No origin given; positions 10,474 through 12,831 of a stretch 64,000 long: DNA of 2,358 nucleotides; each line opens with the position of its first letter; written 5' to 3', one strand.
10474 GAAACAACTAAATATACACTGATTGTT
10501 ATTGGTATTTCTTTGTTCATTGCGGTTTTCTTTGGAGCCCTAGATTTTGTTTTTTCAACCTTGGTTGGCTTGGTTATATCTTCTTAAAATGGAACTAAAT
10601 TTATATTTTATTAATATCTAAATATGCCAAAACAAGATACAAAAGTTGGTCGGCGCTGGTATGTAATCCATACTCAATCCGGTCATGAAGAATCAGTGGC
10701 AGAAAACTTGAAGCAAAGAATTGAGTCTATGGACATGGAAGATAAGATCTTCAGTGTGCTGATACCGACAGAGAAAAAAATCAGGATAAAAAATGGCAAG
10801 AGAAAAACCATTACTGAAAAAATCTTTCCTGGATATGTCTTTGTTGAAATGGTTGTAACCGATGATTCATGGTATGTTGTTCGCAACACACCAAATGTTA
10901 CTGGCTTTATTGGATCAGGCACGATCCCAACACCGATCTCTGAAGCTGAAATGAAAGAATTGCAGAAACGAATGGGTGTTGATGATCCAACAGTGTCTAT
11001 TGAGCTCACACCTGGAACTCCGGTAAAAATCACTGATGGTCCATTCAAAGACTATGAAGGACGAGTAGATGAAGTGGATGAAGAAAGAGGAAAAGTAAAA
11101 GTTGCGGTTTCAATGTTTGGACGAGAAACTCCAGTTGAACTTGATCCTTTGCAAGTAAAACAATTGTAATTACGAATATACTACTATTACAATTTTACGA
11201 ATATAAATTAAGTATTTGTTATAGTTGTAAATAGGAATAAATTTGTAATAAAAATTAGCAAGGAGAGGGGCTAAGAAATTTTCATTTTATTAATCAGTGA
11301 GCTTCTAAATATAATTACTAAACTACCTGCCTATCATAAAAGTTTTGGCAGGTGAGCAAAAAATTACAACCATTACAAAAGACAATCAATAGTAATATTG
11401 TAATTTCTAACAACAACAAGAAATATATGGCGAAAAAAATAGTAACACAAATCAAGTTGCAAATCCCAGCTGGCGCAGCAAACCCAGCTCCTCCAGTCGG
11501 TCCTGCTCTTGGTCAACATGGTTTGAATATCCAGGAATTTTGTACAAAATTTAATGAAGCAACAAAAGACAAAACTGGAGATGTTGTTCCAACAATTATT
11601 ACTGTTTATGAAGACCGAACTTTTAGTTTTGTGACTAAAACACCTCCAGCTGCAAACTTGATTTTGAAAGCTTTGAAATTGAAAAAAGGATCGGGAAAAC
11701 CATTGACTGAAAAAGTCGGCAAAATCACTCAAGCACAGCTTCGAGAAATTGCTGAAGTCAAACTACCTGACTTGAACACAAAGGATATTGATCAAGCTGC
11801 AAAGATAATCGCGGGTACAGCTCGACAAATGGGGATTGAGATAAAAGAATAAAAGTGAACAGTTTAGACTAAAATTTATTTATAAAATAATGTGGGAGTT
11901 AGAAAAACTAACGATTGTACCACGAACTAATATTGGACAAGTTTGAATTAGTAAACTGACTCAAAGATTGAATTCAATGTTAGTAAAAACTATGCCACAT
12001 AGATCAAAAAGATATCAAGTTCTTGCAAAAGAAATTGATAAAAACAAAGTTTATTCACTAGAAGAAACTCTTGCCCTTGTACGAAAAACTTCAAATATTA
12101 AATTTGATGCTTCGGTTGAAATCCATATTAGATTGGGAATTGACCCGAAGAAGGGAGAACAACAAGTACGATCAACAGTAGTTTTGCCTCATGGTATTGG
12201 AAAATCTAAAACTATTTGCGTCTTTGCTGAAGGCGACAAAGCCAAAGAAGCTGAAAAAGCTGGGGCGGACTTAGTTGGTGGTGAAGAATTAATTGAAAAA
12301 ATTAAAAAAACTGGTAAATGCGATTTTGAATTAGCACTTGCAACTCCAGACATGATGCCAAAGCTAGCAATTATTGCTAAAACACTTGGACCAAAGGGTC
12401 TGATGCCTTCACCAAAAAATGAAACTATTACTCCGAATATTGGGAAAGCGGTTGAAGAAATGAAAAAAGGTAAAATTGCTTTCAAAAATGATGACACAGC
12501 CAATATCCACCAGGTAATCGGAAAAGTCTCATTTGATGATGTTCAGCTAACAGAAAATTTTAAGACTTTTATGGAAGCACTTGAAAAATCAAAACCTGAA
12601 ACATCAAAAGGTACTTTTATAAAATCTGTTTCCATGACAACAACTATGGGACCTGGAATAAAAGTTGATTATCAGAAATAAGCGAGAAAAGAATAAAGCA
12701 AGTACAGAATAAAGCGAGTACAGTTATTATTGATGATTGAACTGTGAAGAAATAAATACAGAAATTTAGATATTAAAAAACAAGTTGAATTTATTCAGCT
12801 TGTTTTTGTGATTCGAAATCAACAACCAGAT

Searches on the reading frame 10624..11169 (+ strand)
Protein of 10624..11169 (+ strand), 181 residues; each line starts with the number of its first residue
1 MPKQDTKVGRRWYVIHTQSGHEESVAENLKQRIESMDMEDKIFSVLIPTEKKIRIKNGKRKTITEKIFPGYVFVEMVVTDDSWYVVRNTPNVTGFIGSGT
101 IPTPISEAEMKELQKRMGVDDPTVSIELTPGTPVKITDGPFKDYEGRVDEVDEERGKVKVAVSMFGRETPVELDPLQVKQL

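Call 40: search_protein_families(library=pfam, proteins=[window:10624-11169:+], max_evalue=0.01)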
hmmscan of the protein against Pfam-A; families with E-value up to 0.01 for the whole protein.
window:10624-11169:+ (181 aa): 3 families
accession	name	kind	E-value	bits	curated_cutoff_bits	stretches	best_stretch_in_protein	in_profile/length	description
PF02357.24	NusG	-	1.3e-32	112.6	22.2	1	11-113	2-92/93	Transcription termination factor nusG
PF00467.35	KOW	-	4e-06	26.9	22.3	1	134-160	5-31/32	KOW motif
PF03439.18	Spt5-NGN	-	0.0002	21.7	22.4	1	13-95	3-70/84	Early transcription elongation factor of RNA pol II, NGN section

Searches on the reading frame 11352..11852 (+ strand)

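Call 40: search_protein_families(library=pfam, proteins=[window:11352-11852:+], max_evalue=0.01)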
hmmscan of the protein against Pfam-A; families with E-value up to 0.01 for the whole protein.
window:11352-11852:+ (166 aa): 2 families
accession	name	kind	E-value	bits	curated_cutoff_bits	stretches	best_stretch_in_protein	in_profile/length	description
PF03946.19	Ribosomal_L11_N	-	3.6e-28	97.5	32.9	1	34-91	1-58/58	Ribosomal protein L11, N-terminal domain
PF00298.24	Ribosomal_L11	-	1e-27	96.7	21.4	1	96-164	1-69/69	Ribosomal protein L11, RNA binding domain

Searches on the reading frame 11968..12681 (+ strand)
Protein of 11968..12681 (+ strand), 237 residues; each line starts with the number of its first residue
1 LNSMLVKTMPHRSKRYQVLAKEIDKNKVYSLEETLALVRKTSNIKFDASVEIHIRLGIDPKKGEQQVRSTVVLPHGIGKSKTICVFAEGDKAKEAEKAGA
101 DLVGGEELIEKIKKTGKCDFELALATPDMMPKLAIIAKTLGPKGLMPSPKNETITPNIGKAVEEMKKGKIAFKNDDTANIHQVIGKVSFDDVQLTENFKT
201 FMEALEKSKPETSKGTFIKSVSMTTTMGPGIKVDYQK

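Call 40: search_protein_families(library=pfam, proteins=[window:11968-12681:+], max_evalue=0.01)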
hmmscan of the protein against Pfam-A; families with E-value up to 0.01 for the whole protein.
window:11968-12681:+ (237 aa): 1 family
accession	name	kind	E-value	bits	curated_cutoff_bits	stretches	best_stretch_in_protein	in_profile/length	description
PF00687.26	Ribosomal_L1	-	4.1e-62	209.7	32.2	1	39-229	2-198/198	Ribosomal protein L1p/L10e family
